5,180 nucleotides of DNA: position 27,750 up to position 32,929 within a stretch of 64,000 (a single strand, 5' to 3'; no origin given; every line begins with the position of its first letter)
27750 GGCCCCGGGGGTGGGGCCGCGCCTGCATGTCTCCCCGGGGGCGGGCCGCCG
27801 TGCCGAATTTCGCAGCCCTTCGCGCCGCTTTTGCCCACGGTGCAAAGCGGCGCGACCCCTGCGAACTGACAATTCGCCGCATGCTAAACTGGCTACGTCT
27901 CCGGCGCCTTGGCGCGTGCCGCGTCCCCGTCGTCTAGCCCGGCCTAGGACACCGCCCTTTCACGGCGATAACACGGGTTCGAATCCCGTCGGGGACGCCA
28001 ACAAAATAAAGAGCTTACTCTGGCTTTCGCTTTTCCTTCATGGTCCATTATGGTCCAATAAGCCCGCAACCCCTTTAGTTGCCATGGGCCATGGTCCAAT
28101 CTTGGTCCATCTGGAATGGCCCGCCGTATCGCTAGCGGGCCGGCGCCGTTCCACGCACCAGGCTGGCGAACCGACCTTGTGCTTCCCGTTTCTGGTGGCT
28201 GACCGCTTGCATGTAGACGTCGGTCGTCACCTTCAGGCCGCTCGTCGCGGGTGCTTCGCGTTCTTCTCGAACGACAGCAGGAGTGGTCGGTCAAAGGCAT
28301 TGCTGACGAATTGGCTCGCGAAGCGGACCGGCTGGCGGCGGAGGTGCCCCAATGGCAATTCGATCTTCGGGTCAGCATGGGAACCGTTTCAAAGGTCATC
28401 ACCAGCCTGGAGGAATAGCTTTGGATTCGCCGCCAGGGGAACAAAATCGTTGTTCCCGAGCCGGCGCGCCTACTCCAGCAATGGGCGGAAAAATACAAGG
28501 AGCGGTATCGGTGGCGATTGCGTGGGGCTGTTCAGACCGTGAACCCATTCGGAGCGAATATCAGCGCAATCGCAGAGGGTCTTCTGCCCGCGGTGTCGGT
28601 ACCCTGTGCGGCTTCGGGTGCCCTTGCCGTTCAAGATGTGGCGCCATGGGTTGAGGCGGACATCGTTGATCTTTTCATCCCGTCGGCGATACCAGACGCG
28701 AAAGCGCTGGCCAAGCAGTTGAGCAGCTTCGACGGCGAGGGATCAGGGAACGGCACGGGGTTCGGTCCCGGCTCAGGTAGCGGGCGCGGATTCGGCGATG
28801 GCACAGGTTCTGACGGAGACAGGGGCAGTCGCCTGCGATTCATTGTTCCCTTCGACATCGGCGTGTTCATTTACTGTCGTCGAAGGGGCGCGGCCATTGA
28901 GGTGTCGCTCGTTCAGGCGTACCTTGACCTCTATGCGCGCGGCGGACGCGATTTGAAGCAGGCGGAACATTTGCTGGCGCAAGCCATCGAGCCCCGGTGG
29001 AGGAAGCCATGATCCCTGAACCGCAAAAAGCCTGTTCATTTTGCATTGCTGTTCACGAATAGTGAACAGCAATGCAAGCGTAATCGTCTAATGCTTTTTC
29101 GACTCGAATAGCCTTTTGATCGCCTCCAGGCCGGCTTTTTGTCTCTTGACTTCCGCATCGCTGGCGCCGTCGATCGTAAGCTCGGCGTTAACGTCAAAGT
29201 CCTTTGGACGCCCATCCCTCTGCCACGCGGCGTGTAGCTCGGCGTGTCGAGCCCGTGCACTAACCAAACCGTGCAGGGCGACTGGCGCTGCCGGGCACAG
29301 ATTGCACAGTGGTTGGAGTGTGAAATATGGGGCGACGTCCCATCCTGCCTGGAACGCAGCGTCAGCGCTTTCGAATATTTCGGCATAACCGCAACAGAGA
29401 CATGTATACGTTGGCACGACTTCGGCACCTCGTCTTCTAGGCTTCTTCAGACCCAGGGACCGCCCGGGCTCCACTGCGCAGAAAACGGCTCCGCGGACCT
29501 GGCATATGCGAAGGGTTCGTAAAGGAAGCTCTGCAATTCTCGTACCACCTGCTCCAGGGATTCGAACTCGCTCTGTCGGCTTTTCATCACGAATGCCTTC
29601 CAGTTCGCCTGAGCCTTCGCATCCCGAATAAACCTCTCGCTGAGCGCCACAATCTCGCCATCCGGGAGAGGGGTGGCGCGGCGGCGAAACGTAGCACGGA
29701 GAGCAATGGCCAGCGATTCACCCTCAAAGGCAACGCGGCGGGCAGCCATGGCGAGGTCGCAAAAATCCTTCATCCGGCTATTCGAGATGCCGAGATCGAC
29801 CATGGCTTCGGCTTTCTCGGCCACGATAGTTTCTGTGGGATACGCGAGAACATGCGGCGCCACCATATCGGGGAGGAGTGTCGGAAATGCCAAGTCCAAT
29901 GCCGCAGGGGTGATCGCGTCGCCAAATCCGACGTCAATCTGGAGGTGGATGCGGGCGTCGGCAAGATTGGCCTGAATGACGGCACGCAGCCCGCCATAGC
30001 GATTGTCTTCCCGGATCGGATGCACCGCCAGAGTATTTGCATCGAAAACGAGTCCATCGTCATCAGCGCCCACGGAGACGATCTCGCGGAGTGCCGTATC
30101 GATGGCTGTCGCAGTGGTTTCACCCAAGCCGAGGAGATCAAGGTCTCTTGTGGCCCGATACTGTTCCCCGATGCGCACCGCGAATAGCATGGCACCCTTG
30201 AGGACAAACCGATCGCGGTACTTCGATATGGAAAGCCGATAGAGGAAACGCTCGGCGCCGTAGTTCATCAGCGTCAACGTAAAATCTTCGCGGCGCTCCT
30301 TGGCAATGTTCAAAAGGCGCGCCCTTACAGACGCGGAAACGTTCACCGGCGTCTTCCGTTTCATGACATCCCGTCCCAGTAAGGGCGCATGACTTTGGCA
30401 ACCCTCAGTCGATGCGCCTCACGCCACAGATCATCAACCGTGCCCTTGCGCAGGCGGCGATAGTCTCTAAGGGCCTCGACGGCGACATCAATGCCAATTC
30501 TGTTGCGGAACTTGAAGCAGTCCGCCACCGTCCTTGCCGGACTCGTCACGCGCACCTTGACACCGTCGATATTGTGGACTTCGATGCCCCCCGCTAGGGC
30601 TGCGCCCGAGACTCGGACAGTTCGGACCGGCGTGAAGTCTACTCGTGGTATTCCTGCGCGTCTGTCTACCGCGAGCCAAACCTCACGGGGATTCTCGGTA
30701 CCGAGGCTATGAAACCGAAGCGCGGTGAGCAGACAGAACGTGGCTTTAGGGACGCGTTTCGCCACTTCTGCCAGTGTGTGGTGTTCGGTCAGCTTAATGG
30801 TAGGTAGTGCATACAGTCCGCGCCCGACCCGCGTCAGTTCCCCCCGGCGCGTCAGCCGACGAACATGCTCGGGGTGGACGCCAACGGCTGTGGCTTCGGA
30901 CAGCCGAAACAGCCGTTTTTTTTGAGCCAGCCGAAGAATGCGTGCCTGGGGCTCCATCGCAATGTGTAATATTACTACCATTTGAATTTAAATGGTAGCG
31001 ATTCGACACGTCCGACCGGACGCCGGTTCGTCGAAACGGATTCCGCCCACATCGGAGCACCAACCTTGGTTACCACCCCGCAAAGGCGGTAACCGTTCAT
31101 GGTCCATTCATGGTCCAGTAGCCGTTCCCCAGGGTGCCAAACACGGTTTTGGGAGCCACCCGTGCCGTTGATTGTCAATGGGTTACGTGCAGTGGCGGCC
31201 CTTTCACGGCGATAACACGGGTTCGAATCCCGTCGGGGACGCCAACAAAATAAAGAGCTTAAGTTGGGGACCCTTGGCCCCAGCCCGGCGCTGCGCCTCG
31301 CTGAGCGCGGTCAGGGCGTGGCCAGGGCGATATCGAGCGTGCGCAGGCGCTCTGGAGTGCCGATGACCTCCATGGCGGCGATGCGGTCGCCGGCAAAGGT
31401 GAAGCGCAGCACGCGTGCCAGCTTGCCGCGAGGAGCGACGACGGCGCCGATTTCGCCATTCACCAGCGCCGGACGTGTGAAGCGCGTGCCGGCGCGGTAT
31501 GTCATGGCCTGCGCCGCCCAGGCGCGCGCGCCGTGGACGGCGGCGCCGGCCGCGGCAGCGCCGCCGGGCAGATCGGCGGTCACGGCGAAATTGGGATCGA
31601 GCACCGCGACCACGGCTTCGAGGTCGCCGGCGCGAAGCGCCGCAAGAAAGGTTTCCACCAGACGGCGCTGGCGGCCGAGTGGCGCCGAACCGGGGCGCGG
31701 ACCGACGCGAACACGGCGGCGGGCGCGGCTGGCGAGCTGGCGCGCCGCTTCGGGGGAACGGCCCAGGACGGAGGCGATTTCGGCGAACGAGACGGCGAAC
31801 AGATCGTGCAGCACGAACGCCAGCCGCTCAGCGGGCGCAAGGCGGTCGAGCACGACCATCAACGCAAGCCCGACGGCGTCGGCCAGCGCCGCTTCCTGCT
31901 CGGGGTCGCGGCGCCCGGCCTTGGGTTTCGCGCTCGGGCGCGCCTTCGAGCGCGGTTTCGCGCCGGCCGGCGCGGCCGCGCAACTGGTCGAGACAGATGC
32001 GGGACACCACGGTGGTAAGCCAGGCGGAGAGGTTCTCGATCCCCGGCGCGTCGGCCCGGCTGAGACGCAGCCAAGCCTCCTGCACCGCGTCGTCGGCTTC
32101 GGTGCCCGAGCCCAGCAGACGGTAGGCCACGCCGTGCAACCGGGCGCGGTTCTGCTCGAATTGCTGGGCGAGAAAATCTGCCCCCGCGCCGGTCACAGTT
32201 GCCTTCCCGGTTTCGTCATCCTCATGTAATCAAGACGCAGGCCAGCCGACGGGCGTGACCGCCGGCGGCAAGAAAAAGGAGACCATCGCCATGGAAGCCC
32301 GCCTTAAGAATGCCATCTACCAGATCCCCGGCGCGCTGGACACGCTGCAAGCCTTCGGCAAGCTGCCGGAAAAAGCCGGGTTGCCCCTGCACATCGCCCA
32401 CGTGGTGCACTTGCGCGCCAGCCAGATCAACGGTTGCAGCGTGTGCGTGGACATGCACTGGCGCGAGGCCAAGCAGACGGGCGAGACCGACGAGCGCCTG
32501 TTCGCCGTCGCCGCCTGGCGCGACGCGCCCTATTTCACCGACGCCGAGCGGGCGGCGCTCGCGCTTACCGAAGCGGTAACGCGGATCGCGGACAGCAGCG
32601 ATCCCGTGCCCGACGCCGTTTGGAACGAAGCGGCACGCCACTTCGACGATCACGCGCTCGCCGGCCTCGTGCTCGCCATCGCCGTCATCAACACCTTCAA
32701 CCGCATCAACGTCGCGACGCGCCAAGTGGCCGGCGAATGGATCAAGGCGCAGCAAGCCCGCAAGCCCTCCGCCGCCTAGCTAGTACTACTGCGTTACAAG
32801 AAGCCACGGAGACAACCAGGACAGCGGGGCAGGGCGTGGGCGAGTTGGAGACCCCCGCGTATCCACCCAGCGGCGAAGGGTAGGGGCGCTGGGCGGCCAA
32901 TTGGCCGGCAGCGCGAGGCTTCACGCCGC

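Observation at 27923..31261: tRNA-Glu with a perfect 64-bp direct repeat bounding an integrase-less 3.2-kb AbiE islet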

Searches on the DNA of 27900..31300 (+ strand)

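Call 14: search_dna_similar(query=window:27900-31300:+, collection=plasmids, mode=distant, max_rows=25)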
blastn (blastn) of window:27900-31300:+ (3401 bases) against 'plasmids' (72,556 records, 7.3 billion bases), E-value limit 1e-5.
Records with a match: 181; places in all: 274; records where one place covers at least 80% of the query: 0.
Best place of each record, by identity: 95-99% 2; 90-95% 80; 80-90% 94; 60-80% 5.
By first word of the organism name: Priestia 56; Acetobacter 11; Escherichia 10; Bacillus 8; Acinetobacter 6; Klebsiella 6; Azospirillum 5; Peribacillus 4; Listeria 4; Sinorhizobium 4; and 41 more.
By predicted mobility (MOB-suite, as given by PLSDB): non-mobilizable 156; conjugative 13; mobilizable 12.
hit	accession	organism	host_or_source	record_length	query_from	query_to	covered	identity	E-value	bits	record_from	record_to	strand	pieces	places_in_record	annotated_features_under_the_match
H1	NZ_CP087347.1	Acinetobacter baumannii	Homo sapiens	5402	17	3346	4%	89.6%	9e-20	178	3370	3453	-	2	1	record has no annotation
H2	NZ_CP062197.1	Plesiomonas shigelloides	Gentoo penguin,feces,feces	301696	22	3345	4%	90.6%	3e-19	174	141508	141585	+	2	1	none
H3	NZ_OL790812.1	Proteus mirabilis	-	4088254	24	3346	4%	90.6%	1e-18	174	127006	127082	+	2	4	none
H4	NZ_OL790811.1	Proteus mirabilis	-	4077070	24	3346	4%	90.6%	1e-18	174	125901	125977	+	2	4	none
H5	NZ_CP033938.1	Piscirickettsia salmonis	Salmo salar,cell culure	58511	24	3348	4%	87.8%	5e-17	164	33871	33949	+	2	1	none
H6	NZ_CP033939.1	Piscirickettsia salmonis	Salmo salar,cell culure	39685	24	3348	4%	87.8%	5e-17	164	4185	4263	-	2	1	none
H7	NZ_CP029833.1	Azospirillum ramasamyi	single cell,Cow dung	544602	23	3345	4%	91.3%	3e-20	177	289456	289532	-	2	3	none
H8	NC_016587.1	Azospirillum lipoferum 4B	-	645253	23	3345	4%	91.3%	3e-20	177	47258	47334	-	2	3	none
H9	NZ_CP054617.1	Azospirillum oryzae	cell culture,soil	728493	23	3345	4%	91.3%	3e-20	177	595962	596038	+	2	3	none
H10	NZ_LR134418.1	Legionella adelaidensis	environmental,Cooling tower water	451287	24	3346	4%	89.8%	1e-17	170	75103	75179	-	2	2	none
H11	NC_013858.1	Azospirillum sp. B510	-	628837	24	3345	4%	91.2%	9e-20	175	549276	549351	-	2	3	none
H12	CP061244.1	Escherichia coli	Homo sapiens,cell culture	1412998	21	3345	4%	89.1%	5e-17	168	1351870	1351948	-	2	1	none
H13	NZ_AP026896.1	Aeromonas caviae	Microbe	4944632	23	3345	4%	90.5%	1e-18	172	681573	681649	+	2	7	none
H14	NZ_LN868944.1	Salmonella enterica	Homo sapiens,feces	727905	23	3345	4%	89.7%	1e-17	168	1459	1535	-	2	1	none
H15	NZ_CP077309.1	Enterobacter hormaechei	-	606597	23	3345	4%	89.7%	1e-17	168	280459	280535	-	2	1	none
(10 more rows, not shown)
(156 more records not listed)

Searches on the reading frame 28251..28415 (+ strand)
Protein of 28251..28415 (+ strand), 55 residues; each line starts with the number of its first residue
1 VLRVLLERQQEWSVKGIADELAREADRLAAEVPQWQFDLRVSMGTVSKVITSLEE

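Call 10: search_protein_families(library=pfam, proteins=[window:28251-28415:+], max_evalue=0.01)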
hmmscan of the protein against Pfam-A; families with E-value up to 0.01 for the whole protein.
window:28251-28415:+ (55 aa): 0 families

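Call 11: search_protein_families(library=padloc, proteins=[window:28251-28415:+], max_evalue=0.01)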
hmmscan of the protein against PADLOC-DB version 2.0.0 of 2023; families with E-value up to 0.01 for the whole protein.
window:28251-28415:+ (55 aa): 0 families

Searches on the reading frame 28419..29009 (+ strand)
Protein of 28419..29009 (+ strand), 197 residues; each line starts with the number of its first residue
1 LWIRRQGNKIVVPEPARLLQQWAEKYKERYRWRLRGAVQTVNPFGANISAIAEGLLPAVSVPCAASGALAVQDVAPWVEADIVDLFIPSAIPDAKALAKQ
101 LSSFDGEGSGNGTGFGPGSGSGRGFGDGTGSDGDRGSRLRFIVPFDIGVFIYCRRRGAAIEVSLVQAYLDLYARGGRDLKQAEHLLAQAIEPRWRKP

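Call 10: search_protein_families(library=pfam, proteins=[window:28419-29009:+], max_evalue=0.01)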
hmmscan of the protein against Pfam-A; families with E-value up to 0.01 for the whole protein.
window:28419-29009:+ (197 aa): 1 family
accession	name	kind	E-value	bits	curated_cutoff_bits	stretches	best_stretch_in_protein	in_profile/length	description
PF22807.2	TrAA12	-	0.0051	15.6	30.9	1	102-134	381-414/463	TrAA12-like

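Call 11: search_protein_families(library=padloc, proteins=[window:28419-29009:+], max_evalue=0.01)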
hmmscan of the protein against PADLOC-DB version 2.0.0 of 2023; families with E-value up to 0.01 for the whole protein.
window:28419-29009:+ (197 aa): 0 families

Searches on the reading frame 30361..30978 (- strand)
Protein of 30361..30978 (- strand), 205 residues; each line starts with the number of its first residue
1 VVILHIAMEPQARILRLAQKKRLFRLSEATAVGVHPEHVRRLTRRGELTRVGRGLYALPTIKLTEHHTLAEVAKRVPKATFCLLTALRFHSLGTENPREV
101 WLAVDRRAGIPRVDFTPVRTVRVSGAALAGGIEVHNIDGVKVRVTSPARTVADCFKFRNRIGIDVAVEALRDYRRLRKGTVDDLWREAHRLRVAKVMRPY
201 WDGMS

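Call 10: search_protein_families(library=pfam, proteins=[window:30361-30978:-], max_evalue=0.01)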
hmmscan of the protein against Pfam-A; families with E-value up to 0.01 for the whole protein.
window:30361-30978:- (205 aa): 1 family
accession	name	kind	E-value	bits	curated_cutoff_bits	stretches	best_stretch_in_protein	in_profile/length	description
PF13338.12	AbiEi_4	-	1.4e-13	51.2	25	1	13-59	2-49/49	Transcriptional regulator, AbiEi antitoxin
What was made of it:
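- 30361..30957 (-): abiEi, the wHTH antitoxin and repressor. It is 198 aa from the ATG at 30957; the longest ORF starts at 30981. Pfam AbiEi_4, E 1.4e-13 (call 10).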

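Call 11: search_protein_families(library=padloc, proteins=[window:30361-30978:-], max_evalue=0.01)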
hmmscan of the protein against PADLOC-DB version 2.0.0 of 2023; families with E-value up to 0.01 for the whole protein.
window:30361-30978:- (205 aa): 34 families (the best 25 are shown)
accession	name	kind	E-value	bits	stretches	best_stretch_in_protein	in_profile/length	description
PDLC02265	AbiEi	-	4.3e-75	249.8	1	10-202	3-195/198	AbiEi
PDLC02283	AbiEi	-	4.7e-75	249.7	1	9-204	5-200/201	AbiEi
PDLC02225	AbiEi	-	2.2e-56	188.7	1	7-201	3-191/198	AbiEi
PDLC02239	AbiEi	-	1.2e-34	117.7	1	18-200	6-189/195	AbiEi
PDLC02275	AbiEi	-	5.3e-26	89.8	1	17-200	6-179/184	AbiEi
PDLC02263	AbiEi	-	1.7e-24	85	1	38-201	78-241/244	AbiEi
PDLC02245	AbiEi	-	1.1e-21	75.4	1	17-202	6-191/194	AbiEi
PDLC02228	AbiEi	-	1.4e-21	74.8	1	12-175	28-182/216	AbiEi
PDLC02254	AbiEi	-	2.3e-18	64.6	1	15-177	9-167/197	AbiEi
PDLC02248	AbiEi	-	7.7e-17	59.6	1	23-198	17-191/198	AbiEi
PDLC02249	AbiEi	-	1.5e-14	52.2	1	15-187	9-172/184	AbiEi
PDLC02267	AbiEi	-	3.7e-14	50.8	1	22-170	19-168/252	AbiEi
PDLC02260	AbiEi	-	2.4e-12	44.8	1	13-112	6-107/131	AbiEi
PDLC02238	AbiEi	-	8.3e-12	43.3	1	39-177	18-150/180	AbiEi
PDLC02276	AbiEi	-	2.6e-11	41.5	1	27-157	29-159/270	AbiEi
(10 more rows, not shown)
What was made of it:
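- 30361..30957 (-): PADLOC AbiEi, E 4e-75 (call 11).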

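Call 59: search_protein_families(library=ncbifam, proteins=[window:30361-30978:-], max_evalue=0.01)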
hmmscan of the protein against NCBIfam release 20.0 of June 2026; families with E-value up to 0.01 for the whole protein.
window:30361-30978:- (205 aa): 1 family
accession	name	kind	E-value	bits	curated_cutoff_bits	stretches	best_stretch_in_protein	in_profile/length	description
NF047376.1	TAA_AbiEi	equivalog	0.0016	18.2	150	1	37-80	40-83/172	type IV toxin-antitoxin system AbiEi family antitoxin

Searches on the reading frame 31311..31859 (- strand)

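Call 10: search_protein_families(library=pfam, proteins=[window:31311-31859:-], max_evalue=0.01)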
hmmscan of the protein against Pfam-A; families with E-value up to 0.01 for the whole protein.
window:31311-31859:- (182 aa): 4 families
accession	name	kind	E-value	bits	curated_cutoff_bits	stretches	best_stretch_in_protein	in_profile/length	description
PF08281.18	Sigma70_r4_2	-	1.6e-11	44.1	25.7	1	3-49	7-53/54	Sigma-70, region 4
PF04545.22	Sigma70_r4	-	3.7e-07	30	24.1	1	3-51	1-49/50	Sigma-70, region 4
PF12680.13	SnoaL_2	-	0.002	19.1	27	1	68-131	1-59/102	SnoaL-like domain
PF22233.2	PhyR_sigma-like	-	0.004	17.3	27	1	4-48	1-45/50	Response regulator PhyR, sigma-like domain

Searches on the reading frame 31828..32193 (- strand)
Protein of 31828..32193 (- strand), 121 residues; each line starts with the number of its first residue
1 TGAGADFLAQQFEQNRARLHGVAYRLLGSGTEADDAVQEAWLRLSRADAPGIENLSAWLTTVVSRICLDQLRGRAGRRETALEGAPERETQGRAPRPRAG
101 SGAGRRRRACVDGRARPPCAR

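Call 10: search_protein_families(library=pfam, proteins=[window:31828-32193:-], max_evalue=0.01)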
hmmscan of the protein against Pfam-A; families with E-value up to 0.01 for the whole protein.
window:31828-32193:- (121 aa): 1 family
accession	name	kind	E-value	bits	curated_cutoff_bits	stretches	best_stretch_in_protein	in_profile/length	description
PF04542.20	Sigma70_r2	-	2.9e-16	59.4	24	1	12-75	2-69/71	Sigma-70 region 2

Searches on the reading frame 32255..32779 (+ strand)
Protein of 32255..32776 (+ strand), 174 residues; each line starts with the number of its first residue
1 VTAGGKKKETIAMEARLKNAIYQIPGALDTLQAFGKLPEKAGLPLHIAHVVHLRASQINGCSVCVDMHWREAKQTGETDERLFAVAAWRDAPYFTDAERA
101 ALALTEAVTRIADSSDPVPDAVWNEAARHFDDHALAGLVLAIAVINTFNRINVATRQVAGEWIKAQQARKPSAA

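Call 10: search_protein_families(library=pfam, proteins=[window:32255-32776:+], max_evalue=0.01)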
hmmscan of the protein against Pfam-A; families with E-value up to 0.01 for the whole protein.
window:32255-32776:+ (174 aa): 1 family
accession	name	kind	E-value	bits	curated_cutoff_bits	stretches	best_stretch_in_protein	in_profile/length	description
PF02627.25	CMD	-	2.3e-17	63.2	23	1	40-106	17-83/84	Carboxymuconolactone decarboxylase family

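Call 16: find_encoding_contigs(protein=window:32291-32779:+, flank=10000, max_places=10)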
Protein window:32291-32779:+ (162 aa): 2 contigs read that carry it; 2 places shown.
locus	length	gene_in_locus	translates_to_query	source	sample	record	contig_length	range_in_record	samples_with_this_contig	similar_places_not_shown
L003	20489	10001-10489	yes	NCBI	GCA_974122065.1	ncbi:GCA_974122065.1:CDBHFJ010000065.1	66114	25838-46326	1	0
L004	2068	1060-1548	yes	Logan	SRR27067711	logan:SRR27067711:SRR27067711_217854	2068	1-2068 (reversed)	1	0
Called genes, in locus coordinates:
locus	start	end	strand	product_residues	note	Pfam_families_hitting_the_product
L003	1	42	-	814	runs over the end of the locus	PF12704:MacB_PCD, PF02687:FtsX, PF12704:MacB_PCD, PF02687:FtsX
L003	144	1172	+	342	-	PF04055:Radical_SAM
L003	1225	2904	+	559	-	PF01368:DHH, PF02272:DHHA1, PF17768:RecJ_OB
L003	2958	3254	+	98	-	PF00936:BMC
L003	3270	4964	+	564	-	PF00171:Aldedh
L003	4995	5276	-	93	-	PF02148:zf-UBP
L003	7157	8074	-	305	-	PF08843:AbiEii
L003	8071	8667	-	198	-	PF13338:AbiEi_4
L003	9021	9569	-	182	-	PF04545:Sigma70_r4 (weak), PF08281:Sigma70_r4_2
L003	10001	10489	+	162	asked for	PF02627:CMD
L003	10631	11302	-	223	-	-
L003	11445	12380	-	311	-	PF08401:ArdcN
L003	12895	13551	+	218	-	PF20473:MmeI_Mtase (weak)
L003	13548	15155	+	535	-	PF07669:Eco57I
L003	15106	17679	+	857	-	PF10544:T5orf172 (faint), PF04851:ResIII (weak)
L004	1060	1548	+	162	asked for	PF02627:CMD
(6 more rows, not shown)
